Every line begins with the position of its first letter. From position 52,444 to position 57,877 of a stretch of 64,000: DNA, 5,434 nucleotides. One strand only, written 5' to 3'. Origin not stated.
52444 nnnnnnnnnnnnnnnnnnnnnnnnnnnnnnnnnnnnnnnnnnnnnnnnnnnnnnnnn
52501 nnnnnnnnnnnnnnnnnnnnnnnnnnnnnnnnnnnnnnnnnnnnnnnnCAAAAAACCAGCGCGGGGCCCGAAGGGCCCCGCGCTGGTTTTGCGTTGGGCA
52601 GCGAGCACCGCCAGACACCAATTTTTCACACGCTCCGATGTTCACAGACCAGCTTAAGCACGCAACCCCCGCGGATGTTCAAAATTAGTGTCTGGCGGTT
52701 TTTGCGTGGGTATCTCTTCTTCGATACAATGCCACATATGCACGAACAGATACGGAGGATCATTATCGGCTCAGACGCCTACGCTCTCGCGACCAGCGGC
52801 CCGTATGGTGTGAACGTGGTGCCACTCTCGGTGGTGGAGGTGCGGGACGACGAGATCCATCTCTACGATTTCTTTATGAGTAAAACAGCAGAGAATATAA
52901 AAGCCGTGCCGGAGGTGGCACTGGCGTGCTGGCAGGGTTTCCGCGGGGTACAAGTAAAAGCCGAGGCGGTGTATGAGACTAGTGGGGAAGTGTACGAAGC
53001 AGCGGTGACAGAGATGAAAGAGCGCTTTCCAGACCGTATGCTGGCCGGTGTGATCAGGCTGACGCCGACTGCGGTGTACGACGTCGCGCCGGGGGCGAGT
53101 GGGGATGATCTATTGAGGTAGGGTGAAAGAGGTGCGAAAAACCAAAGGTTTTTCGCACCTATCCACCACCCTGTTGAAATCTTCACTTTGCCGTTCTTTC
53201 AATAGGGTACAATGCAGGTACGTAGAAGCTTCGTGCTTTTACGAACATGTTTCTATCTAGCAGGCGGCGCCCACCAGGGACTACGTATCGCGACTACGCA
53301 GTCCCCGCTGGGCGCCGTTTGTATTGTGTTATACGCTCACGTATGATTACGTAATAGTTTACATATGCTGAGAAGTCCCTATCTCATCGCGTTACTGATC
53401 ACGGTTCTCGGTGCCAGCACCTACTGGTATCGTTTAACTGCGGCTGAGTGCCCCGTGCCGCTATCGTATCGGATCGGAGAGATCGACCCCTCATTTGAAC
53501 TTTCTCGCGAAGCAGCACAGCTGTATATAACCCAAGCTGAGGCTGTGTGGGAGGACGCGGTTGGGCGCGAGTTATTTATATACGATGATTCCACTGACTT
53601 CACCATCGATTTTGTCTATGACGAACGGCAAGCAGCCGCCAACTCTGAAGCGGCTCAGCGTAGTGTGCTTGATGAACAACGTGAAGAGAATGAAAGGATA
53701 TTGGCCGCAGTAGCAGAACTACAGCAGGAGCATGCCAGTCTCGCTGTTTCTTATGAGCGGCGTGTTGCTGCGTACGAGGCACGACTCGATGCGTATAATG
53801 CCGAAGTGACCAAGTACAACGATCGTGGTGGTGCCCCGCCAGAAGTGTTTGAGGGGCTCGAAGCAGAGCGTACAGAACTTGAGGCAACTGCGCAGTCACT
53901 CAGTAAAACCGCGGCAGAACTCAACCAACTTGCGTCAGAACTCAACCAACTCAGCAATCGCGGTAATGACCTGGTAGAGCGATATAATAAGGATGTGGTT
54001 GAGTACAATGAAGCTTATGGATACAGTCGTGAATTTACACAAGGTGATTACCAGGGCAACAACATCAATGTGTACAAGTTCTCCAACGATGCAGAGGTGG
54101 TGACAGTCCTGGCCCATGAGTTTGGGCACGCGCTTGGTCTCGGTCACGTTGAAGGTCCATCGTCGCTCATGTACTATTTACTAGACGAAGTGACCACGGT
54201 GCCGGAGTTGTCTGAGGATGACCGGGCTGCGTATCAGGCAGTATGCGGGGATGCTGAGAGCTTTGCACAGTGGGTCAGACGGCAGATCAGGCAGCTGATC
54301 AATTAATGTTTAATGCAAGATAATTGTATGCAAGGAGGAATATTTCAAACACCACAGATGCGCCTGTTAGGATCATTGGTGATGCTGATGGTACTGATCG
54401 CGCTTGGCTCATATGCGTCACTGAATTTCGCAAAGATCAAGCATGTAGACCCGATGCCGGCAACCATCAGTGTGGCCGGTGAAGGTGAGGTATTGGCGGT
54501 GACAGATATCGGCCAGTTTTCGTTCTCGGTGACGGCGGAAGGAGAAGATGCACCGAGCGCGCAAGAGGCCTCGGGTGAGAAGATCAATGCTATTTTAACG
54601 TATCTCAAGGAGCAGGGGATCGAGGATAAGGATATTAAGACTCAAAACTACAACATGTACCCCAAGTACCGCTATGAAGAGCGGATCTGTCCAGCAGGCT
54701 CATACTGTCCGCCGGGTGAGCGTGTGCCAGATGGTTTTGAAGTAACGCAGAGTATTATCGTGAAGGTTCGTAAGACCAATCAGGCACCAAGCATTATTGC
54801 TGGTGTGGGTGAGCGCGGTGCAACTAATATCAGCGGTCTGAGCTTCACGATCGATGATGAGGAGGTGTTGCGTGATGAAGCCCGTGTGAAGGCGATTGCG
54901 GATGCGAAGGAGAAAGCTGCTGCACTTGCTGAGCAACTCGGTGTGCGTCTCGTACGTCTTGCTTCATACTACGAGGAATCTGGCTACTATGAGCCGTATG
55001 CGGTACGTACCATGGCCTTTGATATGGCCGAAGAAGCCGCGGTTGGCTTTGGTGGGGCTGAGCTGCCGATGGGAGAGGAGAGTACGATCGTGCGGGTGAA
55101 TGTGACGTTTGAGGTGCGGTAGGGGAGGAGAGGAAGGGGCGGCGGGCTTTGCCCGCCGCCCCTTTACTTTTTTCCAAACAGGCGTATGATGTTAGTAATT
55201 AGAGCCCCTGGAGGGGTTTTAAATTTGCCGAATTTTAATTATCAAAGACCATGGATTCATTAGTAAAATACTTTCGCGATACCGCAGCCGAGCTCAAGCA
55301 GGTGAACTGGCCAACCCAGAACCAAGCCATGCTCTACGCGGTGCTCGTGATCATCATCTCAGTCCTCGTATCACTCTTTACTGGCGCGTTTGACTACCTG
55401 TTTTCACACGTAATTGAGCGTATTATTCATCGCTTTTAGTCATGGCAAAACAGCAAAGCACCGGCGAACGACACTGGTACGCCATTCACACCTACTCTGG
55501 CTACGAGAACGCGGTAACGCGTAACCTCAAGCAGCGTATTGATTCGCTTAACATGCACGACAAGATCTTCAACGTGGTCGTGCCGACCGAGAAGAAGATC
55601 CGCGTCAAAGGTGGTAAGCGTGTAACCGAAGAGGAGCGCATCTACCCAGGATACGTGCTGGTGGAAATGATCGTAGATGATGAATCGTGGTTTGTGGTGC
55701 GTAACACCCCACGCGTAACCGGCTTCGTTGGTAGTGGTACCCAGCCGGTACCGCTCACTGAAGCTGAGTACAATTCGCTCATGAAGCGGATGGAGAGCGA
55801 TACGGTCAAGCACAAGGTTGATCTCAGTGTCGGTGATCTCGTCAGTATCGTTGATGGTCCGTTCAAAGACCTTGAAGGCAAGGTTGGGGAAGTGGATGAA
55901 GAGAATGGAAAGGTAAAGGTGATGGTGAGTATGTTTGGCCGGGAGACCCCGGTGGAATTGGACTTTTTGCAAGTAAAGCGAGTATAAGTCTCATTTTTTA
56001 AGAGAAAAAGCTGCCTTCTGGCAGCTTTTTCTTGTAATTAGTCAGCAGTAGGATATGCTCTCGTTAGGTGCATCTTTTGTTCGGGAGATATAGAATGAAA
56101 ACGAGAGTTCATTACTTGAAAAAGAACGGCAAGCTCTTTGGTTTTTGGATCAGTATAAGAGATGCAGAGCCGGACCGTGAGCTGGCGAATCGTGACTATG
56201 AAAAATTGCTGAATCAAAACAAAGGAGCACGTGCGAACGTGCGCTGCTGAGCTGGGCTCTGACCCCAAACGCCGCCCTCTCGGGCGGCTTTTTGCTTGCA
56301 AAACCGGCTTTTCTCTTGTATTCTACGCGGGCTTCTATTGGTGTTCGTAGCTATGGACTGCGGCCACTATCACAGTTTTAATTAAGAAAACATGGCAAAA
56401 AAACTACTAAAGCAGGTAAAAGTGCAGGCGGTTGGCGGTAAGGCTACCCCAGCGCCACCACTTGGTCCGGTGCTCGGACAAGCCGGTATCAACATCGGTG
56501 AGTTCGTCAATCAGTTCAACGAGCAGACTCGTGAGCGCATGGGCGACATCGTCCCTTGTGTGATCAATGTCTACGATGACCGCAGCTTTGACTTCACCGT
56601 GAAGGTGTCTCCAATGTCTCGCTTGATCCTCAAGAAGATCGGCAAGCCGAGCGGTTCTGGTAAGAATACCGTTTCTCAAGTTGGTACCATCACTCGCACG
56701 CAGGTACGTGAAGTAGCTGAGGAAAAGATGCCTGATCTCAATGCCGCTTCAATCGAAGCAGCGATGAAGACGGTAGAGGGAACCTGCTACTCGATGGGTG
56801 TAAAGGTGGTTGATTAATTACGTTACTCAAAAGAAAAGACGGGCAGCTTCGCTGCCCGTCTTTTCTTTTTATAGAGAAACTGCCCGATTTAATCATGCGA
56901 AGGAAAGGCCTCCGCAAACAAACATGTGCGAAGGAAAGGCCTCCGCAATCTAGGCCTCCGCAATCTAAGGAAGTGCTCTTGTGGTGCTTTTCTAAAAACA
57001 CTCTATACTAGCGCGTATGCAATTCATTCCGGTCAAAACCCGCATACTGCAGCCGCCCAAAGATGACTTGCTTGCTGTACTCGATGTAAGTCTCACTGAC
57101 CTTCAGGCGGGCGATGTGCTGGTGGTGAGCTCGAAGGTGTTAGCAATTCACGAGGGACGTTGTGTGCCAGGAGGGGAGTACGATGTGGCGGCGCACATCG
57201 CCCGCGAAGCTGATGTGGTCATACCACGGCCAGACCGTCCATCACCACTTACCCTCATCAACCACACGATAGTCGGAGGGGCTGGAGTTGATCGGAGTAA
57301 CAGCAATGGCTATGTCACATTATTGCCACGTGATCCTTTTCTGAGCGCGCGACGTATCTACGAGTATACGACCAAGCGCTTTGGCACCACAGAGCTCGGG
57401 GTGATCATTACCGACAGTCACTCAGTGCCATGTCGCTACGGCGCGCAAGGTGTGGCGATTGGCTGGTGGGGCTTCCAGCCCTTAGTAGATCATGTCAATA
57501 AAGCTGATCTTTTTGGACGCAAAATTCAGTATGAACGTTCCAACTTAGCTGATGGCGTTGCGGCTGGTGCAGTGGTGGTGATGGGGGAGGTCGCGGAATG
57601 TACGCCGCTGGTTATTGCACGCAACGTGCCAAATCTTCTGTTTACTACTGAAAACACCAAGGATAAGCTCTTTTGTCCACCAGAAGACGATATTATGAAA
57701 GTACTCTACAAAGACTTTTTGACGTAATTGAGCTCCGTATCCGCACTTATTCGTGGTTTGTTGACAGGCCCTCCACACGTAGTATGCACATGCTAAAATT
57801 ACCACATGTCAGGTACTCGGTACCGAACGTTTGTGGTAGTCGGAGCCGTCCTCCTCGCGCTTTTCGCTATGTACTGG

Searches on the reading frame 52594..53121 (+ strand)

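Call 13: search_protein_families(library=pfam, proteins=[window:52594-53121:+], max_evalue=0.001)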
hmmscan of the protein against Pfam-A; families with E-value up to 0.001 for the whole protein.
window:52594-53121:+ (175 aa): 1 family
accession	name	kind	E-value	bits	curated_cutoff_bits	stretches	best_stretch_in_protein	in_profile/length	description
PF01243.27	PNPOx_N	-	1.1e-10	42.4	28.1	1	49-164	1-111/120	Pyridoxamine 5'-phosphate oxidase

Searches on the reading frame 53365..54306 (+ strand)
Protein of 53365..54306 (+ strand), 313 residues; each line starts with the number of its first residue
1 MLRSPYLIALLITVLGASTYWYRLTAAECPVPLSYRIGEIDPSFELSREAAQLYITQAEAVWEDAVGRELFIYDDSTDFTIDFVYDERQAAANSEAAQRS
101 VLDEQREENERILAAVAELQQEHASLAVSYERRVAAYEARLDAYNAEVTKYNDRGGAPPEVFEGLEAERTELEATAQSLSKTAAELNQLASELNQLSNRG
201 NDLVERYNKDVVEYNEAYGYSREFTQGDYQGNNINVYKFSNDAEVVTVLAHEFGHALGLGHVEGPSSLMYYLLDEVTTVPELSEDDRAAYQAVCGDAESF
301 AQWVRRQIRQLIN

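Call 13: search_protein_families(library=pfam, proteins=[window:53365-54306:+], max_evalue=0.001)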
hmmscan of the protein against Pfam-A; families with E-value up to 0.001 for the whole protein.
window:53365-54306:+ (313 aa): 2 families
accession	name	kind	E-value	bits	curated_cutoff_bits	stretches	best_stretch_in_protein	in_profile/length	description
PF00413.30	Peptidase_M10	-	3.5e-12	46.9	24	1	140-293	102-157/159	Matrixin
PF20492.3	ERM_helical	-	0.00098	19.6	40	1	131-214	5-88/120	Ezrin/radixin/moesin, alpha-helical domain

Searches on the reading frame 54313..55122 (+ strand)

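Call 13: search_protein_families(library=pfam, proteins=[window:54313-55122:+], max_evalue=0.001)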
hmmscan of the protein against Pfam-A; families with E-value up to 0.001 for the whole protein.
window:54313-55122:+ (269 aa): 1 family
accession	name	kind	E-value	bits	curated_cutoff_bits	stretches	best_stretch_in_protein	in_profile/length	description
PF04402.19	SIMPL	-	1.4e-47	163.1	25.2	1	52-266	1-205/205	Protein of unknown function (DUF541)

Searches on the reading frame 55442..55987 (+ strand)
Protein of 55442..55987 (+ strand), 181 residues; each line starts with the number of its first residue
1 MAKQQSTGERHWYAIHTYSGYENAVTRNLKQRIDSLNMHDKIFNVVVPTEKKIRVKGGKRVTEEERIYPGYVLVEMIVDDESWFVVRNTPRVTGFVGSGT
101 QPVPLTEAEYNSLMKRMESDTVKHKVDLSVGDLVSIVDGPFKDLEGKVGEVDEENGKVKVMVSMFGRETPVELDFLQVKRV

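Call 13: search_protein_families(library=pfam, proteins=[window:55442-55987:+], max_evalue=0.001)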
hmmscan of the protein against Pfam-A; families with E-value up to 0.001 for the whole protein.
window:55442-55987:+ (181 aa): 2 families
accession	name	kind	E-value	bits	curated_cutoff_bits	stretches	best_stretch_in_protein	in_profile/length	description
PF02357.24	NusG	-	1.9e-28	99.3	22.2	1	11-113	2-92/93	Transcription termination factor nusG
PF00467.35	KOW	-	4.7e-05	23.5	22.3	1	130-160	1-31/32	KOW motif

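Call 32: find_homologous_proteins(query=window:55442-55987:+, max_evalue=1e-20)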
Query window:55442-55987:+ (181 aa): 8000 proteins with E <= 1e-20 among 8000 candidates; the best 120 are listed.
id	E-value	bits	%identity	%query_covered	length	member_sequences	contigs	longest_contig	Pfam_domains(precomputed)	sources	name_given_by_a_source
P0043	1.2e-114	398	100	100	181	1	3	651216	PF02357.25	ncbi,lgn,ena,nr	ncbi:transcription termination/antitermination protein NusG [Candidatus Nomurabacteria bacterium]|nr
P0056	9.7e-112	388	97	100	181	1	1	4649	PF00467.36,PF02357.25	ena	-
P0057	3.6e-110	383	96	100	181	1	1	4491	PF02357.25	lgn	-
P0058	1.7e-109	381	96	100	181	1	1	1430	PF00467.36,PF02357.25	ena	-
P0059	4.9e-109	380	94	100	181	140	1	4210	PF02357.25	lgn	-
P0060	5.1e-109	380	96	100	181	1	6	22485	PF00467.36,PF02357.25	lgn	-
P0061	5.5e-109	379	94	100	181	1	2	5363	PF00467.36,PF02357.25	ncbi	-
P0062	7.4e-109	379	94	100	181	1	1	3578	PF02357.25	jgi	-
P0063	7.8e-109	379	95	100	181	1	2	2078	PF02357.25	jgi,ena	-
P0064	7.9e-109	379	94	100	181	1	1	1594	PF00467.36,PF02357.25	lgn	-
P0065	7.9e-109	379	94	100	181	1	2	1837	PF02357.25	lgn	-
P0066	8.0e-109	379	95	100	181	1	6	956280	PF02357.25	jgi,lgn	jgi:transcriptional antiterminator NusG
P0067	9.9e-109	379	94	100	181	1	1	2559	PF02357.25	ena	-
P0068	1.2e-108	378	95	100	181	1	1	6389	PF00467.36,PF02357.25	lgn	-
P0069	2.7e-108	377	93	100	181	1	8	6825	PF02357.25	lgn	-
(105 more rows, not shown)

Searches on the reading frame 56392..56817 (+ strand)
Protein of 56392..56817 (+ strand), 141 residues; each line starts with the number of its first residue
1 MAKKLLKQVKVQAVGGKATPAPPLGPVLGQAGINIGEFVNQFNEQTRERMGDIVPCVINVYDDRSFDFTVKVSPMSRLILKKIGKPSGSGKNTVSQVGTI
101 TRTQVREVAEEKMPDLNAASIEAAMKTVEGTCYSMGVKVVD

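Call 13: search_protein_families(library=pfam, proteins=[window:56392-56817:+], max_evalue=0.001)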
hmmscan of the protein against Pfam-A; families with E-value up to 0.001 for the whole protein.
window:56392-56817:+ (141 aa): 2 families
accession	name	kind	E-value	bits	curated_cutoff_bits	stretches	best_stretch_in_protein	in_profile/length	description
PF03946.19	Ribosomal_L11_N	-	2e-24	85.5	32.9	1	9-66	1-58/58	Ribosomal protein L11, N-terminal domain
PF00298.24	Ribosomal_L11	-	1.7e-22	80.1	21.4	1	71-139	1-69/69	Ribosomal protein L11, RNA binding domain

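Call 27: list_cluster_members(proteins=[window:56392-56817:+, window:55442-55987:+, window:10258-10968:+, window:4857-5945:+, window:23301-24197:+, window:24175-25335:+, window:25332-26348:+, window:27046-27639:+, window:50866-52548:+, window:21440-22336:+])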
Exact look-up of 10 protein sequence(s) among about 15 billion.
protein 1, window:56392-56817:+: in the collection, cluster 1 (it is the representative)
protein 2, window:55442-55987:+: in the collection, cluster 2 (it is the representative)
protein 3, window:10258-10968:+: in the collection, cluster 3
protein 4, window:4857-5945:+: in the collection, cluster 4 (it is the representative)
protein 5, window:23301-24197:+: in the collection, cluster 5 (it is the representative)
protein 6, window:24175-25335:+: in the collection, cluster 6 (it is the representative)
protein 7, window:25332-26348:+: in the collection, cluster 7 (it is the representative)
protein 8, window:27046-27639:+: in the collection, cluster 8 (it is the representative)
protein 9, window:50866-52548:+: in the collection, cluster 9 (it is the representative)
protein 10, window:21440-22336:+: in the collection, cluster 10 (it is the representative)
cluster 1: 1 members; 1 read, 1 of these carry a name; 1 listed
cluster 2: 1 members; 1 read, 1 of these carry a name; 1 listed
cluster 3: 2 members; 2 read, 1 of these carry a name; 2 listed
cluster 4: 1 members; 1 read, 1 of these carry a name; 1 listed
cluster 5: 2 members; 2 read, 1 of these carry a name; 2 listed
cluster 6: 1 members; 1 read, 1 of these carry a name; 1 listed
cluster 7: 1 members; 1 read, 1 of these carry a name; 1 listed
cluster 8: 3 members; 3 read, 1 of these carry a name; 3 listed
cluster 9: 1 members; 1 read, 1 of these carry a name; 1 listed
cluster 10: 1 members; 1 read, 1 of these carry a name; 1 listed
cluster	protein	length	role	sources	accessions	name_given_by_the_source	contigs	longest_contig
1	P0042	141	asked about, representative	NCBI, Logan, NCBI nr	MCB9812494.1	50S ribosomal protein L11 [Candidatus Nomurabacteria bacterium]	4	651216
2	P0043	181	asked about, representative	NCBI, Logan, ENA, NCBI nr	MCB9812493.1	transcription termination/antitermination protein NusG [Candidatus Nomurabacteria ...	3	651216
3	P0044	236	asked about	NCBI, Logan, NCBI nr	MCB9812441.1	di-trans,poly-cis-decaprenylcistransferase [Candidatus Nomurabacteria bacterium]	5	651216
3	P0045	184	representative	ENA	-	-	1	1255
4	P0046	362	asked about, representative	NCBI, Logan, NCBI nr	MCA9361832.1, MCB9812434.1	pilus assembly protein PilM [Candidatus Kaiserbacteria bacterium]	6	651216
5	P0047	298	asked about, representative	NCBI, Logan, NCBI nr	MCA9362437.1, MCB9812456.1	TrbG/VirB9 family P-type conjugative transfer protein [Candidatus Kaiserbacteria ...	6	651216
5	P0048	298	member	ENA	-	-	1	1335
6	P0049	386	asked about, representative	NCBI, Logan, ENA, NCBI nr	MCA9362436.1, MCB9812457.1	TrbI/VirB10 family protein [Candidatus Kaiserbacteria bacterium]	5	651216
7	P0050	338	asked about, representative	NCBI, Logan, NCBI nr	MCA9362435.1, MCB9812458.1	P-type DNA transfer ATPase VirB11 [Candidatus Kaiserbacteria bacterium]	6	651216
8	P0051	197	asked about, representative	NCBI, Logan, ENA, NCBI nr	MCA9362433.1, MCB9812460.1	OmpA family protein [Candidatus Kaiserbacteria bacterium]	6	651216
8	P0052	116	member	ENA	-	-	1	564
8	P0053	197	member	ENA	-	-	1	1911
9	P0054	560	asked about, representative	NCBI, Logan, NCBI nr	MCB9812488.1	ribonucleoside-diphosphate reductase subunit alpha [Candidatus Nomurabacteria bacterium]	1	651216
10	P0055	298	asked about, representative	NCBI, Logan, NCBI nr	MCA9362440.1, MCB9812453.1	type IV secretion system protein [Candidatus Kaiserbacteria bacterium]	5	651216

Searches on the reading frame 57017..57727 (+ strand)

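Call 13: search_protein_families(library=pfam, proteins=[window:57017-57727:+], max_evalue=0.001)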
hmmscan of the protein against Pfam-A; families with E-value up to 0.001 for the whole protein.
window:57017-57727:+ (236 aa): 1 family
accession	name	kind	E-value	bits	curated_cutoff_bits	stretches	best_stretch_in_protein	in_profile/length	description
PF01996.21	F420_ligase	-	5.2e-32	111.6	25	1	7-203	3-218/218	F420-0:Gamma-glutamyl ligase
